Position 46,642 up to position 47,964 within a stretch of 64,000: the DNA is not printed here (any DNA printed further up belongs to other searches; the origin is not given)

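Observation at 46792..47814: Half-length Csx17/Cas8u-like large subunit overlapping cas3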

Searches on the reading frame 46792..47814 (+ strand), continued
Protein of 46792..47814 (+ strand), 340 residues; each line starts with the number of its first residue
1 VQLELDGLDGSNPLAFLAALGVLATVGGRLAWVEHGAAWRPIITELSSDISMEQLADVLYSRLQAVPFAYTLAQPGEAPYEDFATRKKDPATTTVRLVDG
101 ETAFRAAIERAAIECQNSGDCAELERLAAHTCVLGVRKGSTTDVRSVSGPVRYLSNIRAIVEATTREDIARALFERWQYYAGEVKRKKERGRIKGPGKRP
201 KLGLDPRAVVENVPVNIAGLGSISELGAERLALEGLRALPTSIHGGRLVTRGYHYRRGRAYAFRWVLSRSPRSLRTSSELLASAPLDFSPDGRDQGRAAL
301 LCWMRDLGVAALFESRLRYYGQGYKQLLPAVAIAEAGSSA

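Call 86: find_encoding_contigs(protein=P0002, flank=10000, max_places=3)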
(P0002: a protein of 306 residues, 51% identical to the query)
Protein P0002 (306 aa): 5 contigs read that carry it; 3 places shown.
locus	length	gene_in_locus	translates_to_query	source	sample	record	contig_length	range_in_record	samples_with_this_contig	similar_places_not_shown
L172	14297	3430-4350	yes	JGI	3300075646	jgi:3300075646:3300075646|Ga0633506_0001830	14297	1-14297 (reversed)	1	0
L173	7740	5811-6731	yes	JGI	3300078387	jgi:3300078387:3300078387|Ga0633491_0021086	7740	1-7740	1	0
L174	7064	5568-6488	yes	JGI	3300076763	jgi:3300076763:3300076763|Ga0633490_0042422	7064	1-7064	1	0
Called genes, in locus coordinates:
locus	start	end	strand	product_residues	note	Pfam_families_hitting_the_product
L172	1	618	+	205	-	?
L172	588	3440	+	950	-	PF22590:Cas3-like_C_2, PF18019:Cas3_HD (weak)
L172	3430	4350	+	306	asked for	-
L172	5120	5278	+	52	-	-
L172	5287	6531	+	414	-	-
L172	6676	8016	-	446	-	PF00374:NiFeSe_Hases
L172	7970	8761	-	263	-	PF01058:Oxidored_q6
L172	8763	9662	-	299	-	PF00175:NAD_binding_1 (weak), PF10418:DHODB_Fe-S_bind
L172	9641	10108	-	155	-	PF00027:cNMP_binding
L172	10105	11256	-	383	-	PF12838:Fer4_7 (faint), PF13746:Fer4_18 (faint), PF13534:Fer4_17 (faint), PF12797:Fer4_2 (faint), PF13237:Fer4_10 (faint), PF17179:Fer4_22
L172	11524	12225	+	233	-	-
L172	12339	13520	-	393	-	PF13188:PAS_8 (weak), PF08448:PAS_4 (weak), PF13426:PAS_9 (weak), PF08447:PAS_3 (weak), PF00990:GGDEF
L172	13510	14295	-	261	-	?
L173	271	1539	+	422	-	PF09617:Cas_GSU0053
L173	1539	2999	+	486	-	PF09609:Cas_GSU0054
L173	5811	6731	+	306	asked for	-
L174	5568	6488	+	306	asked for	-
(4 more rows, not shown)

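Call 87: find_encoding_contigs(protein=P0006, flank=10000, max_places=3)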
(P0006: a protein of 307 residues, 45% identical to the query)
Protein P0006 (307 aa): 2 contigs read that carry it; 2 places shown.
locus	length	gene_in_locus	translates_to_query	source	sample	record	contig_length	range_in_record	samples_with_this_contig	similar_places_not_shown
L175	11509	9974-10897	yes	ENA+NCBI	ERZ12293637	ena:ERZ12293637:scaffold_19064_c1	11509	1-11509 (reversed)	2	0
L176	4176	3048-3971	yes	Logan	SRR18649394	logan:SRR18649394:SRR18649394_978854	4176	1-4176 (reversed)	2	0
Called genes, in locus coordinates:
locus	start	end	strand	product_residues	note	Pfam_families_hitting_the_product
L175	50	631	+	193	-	PF13701:DDE_Tnp_1_4, PF01609:DDE_Tnp_1 (weak)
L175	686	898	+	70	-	-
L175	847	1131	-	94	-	-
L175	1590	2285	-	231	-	-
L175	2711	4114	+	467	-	PF13482:RNase_H_2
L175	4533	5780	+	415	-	PF09617:Cas_GSU0053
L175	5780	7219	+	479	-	PF09609:Cas_GSU0054 (weak)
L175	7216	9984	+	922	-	PF00270:DEAD (faint), PF22590:Cas3-like_C_2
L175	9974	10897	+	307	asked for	-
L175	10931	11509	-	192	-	?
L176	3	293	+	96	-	?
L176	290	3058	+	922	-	PF00270:DEAD (faint), PF22590:Cas3-like_C_2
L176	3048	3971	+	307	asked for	-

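Call 90: list_cluster_members(proteins=[window:46792-47811:+, window:43985-46813:+, window:42543-43985:+, window:41329-42543:+])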
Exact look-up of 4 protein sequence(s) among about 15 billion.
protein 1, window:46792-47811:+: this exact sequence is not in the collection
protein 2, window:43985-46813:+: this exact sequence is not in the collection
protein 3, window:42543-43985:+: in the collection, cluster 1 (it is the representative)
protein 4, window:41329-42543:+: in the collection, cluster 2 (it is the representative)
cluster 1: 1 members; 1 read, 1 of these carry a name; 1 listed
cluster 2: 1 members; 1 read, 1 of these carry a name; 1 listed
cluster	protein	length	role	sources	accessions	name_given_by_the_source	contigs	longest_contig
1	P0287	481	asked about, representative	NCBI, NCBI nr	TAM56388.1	type I-U CRISPR-associated protein Cas5/Cas6 [bacterium] | MAG: type I-U CRISPR-associated protein Cas5/Cas6 [bacterium]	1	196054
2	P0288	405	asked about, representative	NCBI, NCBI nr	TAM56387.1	hypothetical protein EPN52_14880 [bacterium] | MAG: hypothetical protein EPN52_14880 [bacterium]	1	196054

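Call 91: list_cluster_members(proteins=[window:46792-47811:+])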
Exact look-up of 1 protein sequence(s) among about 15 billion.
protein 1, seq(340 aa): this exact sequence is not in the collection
